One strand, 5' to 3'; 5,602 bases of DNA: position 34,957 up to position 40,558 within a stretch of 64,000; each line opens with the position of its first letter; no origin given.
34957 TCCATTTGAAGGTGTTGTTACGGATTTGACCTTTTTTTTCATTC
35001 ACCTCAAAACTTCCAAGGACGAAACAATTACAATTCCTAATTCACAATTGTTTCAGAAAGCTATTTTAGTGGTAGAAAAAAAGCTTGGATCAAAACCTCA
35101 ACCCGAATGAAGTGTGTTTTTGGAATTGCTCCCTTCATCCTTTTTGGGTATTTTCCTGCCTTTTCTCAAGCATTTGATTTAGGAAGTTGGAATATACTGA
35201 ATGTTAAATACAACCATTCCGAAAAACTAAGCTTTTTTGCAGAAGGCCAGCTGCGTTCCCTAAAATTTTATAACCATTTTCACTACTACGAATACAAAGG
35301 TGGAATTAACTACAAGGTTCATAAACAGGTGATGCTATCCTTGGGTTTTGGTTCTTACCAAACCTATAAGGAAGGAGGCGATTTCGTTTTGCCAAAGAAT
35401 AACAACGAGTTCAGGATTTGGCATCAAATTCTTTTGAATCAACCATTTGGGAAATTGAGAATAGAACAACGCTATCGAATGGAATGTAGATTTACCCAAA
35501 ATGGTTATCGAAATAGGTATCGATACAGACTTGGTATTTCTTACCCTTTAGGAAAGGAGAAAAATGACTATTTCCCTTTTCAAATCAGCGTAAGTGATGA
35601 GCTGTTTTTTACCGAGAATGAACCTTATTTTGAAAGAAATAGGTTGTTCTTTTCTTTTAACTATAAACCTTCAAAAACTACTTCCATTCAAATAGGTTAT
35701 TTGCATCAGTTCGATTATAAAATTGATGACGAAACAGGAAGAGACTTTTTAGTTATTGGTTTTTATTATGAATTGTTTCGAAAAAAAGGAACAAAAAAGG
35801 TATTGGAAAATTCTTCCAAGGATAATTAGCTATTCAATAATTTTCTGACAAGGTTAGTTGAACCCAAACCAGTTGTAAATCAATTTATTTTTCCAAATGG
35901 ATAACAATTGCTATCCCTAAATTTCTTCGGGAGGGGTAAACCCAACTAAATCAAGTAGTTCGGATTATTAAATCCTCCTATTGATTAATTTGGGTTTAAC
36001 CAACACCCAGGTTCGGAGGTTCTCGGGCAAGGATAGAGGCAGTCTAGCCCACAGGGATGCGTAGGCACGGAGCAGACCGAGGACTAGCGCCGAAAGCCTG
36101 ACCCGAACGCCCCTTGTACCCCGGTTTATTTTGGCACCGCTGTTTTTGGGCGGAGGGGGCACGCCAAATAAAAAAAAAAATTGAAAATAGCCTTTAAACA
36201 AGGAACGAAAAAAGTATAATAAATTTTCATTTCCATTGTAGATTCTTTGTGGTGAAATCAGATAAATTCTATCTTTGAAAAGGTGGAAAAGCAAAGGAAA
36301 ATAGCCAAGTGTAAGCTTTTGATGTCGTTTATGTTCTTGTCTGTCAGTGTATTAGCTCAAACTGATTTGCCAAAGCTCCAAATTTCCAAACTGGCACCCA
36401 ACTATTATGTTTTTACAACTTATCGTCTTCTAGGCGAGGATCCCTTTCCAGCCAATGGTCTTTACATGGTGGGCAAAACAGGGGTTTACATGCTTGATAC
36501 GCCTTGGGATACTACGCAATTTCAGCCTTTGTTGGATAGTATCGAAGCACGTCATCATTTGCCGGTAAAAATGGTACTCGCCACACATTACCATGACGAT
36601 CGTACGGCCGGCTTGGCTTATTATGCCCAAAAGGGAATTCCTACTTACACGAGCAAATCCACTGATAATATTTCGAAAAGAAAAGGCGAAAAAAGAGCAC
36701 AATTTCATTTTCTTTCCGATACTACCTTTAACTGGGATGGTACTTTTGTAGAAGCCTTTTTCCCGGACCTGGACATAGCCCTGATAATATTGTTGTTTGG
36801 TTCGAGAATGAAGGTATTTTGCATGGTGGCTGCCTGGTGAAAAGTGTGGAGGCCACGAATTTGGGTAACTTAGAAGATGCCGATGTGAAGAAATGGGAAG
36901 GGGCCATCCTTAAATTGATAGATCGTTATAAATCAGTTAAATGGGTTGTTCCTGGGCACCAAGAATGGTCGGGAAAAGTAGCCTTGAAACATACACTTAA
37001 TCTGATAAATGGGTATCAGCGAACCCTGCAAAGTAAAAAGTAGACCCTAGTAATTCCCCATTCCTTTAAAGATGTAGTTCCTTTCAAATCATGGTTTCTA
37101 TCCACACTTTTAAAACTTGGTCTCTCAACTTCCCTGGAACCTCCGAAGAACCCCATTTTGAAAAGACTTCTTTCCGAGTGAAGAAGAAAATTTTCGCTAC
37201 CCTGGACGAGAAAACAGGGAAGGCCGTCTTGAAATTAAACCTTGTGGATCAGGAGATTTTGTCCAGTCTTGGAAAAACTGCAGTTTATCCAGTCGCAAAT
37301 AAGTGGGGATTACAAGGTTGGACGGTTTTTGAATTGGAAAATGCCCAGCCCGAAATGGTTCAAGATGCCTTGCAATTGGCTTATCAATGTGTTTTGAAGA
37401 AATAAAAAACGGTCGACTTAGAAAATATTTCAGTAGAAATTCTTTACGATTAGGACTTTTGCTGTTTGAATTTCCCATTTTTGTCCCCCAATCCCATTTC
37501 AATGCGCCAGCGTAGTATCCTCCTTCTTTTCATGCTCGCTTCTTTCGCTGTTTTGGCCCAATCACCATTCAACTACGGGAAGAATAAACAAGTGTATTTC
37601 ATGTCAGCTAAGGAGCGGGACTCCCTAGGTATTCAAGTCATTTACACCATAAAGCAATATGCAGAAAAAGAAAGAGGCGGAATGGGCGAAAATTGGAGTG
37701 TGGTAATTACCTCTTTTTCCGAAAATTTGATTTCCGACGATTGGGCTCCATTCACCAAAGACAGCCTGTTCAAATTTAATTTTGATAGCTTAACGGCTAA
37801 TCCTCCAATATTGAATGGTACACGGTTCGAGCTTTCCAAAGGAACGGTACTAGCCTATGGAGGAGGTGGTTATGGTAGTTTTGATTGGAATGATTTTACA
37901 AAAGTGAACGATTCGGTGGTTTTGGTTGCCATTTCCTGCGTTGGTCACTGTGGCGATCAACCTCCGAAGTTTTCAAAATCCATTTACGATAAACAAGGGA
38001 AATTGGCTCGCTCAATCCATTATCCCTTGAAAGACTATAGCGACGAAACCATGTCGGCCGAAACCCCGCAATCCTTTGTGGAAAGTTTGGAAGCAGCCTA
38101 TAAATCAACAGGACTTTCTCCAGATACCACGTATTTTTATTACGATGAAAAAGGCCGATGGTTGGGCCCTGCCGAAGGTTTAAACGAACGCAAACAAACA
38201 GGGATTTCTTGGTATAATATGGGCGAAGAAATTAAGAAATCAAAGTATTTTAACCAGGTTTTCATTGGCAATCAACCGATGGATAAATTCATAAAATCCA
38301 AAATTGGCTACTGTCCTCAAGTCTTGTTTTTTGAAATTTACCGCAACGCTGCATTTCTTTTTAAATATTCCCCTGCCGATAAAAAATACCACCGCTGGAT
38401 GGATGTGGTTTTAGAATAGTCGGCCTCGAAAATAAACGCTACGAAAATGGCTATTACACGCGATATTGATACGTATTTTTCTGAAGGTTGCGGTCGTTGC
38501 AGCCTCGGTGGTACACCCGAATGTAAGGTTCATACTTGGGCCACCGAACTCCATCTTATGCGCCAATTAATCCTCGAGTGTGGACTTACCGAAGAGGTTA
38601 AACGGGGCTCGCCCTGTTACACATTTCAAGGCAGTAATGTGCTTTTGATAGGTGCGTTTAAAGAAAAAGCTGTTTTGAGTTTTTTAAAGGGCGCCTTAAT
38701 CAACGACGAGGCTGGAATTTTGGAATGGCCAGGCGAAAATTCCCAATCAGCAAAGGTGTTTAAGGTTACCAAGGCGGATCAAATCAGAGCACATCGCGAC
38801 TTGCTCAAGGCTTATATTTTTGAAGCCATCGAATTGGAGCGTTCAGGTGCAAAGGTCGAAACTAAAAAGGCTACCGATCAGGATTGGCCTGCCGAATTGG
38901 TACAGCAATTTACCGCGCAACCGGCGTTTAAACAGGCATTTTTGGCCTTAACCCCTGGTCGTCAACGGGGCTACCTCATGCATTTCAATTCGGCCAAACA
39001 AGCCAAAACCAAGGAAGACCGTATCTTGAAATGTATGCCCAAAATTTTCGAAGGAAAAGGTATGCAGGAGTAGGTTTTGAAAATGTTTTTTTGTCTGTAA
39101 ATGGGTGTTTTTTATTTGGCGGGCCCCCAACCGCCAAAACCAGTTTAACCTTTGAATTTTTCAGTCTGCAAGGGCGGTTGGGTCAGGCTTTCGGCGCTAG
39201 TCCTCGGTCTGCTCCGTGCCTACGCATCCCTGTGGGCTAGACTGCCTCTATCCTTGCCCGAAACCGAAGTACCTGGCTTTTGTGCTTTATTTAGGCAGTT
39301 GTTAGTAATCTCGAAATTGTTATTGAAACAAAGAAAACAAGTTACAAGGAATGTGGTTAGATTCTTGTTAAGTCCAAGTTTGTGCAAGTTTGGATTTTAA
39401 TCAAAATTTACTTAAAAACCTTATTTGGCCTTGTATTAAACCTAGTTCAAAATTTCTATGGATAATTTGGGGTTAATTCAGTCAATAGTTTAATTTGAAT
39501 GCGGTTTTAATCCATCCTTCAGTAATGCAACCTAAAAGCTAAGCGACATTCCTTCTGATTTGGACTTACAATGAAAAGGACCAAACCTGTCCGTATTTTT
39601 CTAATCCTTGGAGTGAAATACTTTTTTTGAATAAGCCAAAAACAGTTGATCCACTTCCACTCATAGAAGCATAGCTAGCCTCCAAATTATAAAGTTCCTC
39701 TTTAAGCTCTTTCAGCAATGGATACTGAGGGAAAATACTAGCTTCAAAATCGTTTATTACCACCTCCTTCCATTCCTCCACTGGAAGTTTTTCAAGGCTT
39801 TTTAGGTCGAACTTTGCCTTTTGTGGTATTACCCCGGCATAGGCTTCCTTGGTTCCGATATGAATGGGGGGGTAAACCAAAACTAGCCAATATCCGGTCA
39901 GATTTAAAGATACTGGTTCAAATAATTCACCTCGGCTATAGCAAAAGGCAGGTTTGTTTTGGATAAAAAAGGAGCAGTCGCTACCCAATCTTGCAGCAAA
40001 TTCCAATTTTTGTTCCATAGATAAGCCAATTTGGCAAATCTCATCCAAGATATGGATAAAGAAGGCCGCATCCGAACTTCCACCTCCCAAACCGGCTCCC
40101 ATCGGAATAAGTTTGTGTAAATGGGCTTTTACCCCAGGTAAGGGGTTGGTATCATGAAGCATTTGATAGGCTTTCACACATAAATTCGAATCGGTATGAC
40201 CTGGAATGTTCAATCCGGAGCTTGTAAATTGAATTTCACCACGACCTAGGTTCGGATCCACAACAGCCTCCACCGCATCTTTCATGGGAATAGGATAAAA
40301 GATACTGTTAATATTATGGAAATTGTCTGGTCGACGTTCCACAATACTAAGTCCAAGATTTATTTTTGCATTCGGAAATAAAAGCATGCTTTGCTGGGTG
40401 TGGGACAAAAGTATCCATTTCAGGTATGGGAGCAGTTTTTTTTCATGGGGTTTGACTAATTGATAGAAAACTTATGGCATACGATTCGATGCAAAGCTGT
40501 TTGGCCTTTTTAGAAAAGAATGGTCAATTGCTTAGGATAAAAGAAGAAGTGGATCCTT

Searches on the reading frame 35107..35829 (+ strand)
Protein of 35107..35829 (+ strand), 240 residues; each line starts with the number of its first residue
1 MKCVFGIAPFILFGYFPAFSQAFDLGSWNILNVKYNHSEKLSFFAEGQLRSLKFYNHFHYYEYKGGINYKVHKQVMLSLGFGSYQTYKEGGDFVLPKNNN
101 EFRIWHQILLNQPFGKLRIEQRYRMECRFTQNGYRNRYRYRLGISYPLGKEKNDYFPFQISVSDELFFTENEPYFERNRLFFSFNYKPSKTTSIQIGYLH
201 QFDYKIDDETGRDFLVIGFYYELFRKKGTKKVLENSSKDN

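Call 27: search_protein_families(library=pfam, proteins=[window:35107-35829:+])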
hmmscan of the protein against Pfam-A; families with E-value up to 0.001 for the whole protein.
window:35107-35829:+ (240 aa): 1 family
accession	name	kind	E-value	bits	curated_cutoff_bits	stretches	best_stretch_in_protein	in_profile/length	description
PF10677.15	DUF2490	-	5.7e-41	140.7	29.8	1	26-208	2-182/186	Protein of unknown function (DUF2490)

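Call 55: find_homologous_proteins(query=window:35107-35829:+, max_evalue=1e-20)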
Query window:35107-35829:+ (240 aa): 2836 proteins with E <= 1e-20 among 2909 candidates; the best 120 are listed.
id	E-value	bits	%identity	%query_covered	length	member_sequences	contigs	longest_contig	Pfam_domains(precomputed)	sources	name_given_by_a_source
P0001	4.4e-160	549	100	100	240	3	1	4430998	PF10677.16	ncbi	-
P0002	2.2e-117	409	75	100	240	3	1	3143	PF10677.16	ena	-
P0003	2.1e-112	393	75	93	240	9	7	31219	PF10677.16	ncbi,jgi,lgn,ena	jgi:hypothetical protein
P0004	3.1e-112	393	72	100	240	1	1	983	PF10677.16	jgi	-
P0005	6.0e-112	392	72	100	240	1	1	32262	PF10677.16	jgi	jgi:hypothetical protein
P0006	1.2e-111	391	71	100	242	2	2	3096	PF10677.16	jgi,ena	jgi:hypothetical protein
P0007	1.4e-111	390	72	100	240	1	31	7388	PF10677.16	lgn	-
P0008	1.5e-111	390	76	92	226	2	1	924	PF10677.16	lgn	-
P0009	1.9e-111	390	72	100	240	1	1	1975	PF10677.16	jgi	jgi:hypothetical protein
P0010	2.1e-111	390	73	96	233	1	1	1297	PF10677.16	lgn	-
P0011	2.2e-111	390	72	100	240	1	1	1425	PF10677.16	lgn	-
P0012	2.3e-111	390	72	98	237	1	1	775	PF10677.16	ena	-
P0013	5.2e-111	389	73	98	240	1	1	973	PF10677.16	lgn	-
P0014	1.0e-110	388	71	100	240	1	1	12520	PF10677.16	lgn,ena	-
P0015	1.1e-110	388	70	100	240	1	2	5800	PF10677.16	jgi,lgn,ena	jgi:hypothetical protein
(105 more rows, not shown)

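Call 56: find_encoding_contigs(protein=P0001, flank=10000, max_places=3)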
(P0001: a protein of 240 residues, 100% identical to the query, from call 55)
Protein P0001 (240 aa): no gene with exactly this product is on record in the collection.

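Call 57: list_cluster_members(proteins=[P0001, P0002, P0003])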
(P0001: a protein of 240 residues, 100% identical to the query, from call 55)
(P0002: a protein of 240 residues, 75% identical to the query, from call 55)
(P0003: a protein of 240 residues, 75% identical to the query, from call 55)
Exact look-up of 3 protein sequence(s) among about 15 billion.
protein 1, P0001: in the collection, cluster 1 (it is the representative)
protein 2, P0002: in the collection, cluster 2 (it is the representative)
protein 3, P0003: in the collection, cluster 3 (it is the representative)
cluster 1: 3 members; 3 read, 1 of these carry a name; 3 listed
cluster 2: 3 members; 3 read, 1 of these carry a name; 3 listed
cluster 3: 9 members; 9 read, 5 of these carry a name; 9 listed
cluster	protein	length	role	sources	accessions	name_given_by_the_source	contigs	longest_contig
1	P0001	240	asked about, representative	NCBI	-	-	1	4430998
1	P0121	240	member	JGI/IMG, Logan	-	hypothetical protein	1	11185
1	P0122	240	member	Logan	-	-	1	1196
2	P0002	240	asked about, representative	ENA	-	-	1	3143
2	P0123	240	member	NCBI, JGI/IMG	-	hypothetical protein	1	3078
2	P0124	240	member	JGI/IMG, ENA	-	-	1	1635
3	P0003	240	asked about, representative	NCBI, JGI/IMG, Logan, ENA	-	hypothetical protein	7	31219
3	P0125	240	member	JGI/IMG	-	hypothetical protein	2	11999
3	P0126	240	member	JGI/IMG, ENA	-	hypothetical protein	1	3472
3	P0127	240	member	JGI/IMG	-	hypothetical protein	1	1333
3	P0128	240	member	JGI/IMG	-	hypothetical protein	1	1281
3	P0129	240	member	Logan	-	-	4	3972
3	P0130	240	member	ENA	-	-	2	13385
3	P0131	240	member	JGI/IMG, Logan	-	-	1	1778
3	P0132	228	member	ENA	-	-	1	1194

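Call 58: find_encoding_contigs(protein=P0121, flank=10000, max_places=4)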
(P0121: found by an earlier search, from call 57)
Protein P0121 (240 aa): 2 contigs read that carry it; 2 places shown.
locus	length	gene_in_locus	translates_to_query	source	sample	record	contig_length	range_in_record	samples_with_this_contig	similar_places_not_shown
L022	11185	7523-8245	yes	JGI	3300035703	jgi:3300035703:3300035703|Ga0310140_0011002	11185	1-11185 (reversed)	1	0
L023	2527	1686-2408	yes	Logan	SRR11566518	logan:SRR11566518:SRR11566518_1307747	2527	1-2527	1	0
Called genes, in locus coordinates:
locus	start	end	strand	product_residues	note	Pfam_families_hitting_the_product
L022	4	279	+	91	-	PF04397:LytTR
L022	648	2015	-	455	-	PF09423:PhoD, PF18962:Por_Secre_tail (weak)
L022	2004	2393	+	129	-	-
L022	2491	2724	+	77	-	-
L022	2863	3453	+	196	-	PF04286:DUF445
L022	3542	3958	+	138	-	PF08327:AHSA1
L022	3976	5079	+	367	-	PF01988:VIT1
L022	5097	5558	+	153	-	-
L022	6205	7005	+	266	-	PF02661:Fic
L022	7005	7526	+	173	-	PF00924:MS_channel_2nd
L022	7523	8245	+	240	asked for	PF10677:DUF2490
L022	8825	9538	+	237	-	PF00753:Lactamase_B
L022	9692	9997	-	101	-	-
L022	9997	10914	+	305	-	-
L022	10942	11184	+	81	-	?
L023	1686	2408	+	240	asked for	PF10677:DUF2490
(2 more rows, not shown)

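Call 59: find_encoding_contigs(protein=P0122, flank=10000, max_places=4)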
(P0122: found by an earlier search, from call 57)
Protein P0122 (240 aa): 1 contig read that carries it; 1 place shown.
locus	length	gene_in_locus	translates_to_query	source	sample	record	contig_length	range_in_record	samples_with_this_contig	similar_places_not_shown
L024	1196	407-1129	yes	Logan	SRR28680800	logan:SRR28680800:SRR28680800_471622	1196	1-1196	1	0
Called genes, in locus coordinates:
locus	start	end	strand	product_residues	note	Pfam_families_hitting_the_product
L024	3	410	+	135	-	?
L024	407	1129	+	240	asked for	PF10677:DUF2490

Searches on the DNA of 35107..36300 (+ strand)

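Call 37: search_rna_families(source=window, start=35700, end=36300, threshold=evalue, max_evalue=10, show_alignments=2)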
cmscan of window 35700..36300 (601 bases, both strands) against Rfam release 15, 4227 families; matches with E-value up to 10: 8.
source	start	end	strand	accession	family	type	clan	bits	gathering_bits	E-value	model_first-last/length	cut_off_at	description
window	35932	36002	+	RF04347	Plastid-ccsA-ndhD-2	Cis-reg;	-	25.6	51.5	0.01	1-53/53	no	Plastid-ccsA-ndhD-2 3UTR RNA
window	36193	36283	+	RF01598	snoR23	Gene; snRNA; snoRNA; CD-box;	-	23.9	70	2.5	1-84/84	no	small nucleolar RNA snoR23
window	35709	35790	+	RF01226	snoZ5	Gene; snRNA; snoRNA; CD-box;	CL00045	20.7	60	0.65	1-113/113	no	Small nucleolar RNA Z5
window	35934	36001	+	RF03641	mir-991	Gene; miRNA;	-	17.2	100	1.7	11-78/88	no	mir-991 microRNA precursor family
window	35934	36003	+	RF04346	Plastid-ccsA-ndhD-1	Cis-reg;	CL00154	15.9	48.5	3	1-57/57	no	Plastid-ccsA-ndhD-1 3UTR RNA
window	35700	35824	+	RF02792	sRNA162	Gene; antisense;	-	14.5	78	6.3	50-190/190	5'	Archaeal Small RNA 162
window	36122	36173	-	RF01079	RF_site3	Cis-reg; frameshift_element;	-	14.3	50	9.9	1-39/39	no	Putative RNA-dependent RNA polymerase ribosomal frameshift site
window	36201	36270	-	RF01952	SOX2OT_exon2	Gene; lncRNA;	-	10.6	45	9.9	1-69/69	no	SOX2 overlapping transcript exon 2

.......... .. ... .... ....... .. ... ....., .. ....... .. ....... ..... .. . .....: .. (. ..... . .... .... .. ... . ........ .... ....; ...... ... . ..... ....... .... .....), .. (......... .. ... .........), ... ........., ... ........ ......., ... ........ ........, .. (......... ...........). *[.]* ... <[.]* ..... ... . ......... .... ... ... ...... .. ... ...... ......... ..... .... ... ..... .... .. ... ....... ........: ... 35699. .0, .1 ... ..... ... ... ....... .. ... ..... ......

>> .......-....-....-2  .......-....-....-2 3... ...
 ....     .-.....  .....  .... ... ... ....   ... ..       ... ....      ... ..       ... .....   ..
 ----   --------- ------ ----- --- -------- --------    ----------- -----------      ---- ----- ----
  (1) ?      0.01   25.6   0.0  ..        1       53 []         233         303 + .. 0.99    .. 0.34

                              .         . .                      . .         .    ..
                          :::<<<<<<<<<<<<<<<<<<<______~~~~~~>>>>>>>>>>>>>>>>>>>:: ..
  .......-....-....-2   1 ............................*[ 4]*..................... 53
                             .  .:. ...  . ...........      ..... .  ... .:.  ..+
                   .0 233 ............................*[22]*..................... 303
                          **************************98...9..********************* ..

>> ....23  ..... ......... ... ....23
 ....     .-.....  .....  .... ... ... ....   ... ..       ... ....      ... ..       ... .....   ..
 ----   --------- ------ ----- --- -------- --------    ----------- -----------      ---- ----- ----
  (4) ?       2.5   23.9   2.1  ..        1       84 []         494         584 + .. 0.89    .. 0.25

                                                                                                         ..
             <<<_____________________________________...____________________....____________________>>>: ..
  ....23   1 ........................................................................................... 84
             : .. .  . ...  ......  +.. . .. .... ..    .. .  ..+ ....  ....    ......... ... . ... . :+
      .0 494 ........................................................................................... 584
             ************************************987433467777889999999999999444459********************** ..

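Call 95: search_with_rna_model(model_id=R1, sources=[L022, L023, L024, L025, L026, L027, L028, L029, L030], max_evalue=0.1)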
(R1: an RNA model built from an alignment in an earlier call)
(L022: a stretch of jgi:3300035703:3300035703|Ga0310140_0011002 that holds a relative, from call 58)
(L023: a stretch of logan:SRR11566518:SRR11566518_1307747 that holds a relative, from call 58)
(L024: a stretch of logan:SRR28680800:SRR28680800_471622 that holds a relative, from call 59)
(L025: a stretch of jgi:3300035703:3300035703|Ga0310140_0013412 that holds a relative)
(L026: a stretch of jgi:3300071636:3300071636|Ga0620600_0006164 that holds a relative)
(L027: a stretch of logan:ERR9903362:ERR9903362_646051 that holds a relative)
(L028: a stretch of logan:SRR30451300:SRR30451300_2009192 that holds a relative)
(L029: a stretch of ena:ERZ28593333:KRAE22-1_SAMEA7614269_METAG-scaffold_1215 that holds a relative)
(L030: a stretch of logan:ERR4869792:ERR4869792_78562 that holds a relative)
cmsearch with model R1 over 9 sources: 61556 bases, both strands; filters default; matches with E-value up to 0.1: 8.
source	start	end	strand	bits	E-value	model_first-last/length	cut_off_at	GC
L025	3054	3234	+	101.1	1e-19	1-165/165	no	0.31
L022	8253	8420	+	83.9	4.7e-16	1-165/165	no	0.31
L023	2416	2527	+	26.8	0.00071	1-109/165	3'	0.33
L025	9290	9416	-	25.3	0.0015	1-165/165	no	0.28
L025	3161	3289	-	25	0.0017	1-165/165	no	0.29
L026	9573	9715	-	23.7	0.0032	1-165/165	no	0.34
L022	8347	8491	-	18.1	0.051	1-165/165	no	0.34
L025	3311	3454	+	17.7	0.06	1-165/165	no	0.35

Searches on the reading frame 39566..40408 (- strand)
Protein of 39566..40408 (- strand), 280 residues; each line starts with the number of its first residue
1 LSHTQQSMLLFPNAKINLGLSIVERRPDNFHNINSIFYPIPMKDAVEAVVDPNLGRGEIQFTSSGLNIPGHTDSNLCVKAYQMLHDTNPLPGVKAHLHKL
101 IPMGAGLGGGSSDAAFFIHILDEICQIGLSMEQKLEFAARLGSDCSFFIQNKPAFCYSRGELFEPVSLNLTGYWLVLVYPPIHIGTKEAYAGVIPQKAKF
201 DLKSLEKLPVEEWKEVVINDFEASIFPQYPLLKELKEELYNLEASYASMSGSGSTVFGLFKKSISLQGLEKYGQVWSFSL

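Call 89: search_protein_families(library=pfam, proteins=[window:39566-40408:-], max_evalue=0.001)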
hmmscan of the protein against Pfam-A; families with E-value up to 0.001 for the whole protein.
window:39566-40408:- (280 aa): 2 families
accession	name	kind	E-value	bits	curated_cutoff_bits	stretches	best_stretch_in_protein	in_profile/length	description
PF00288.32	GHMP_kinases_N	-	1e-12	48.5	22.3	1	75-146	1-81/87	GHMP kinases N terminal domain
PF08544.19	GHMP_kinases_C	-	2.7e-08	34.5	21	1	216-262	24-68/85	GHMP kinases C terminal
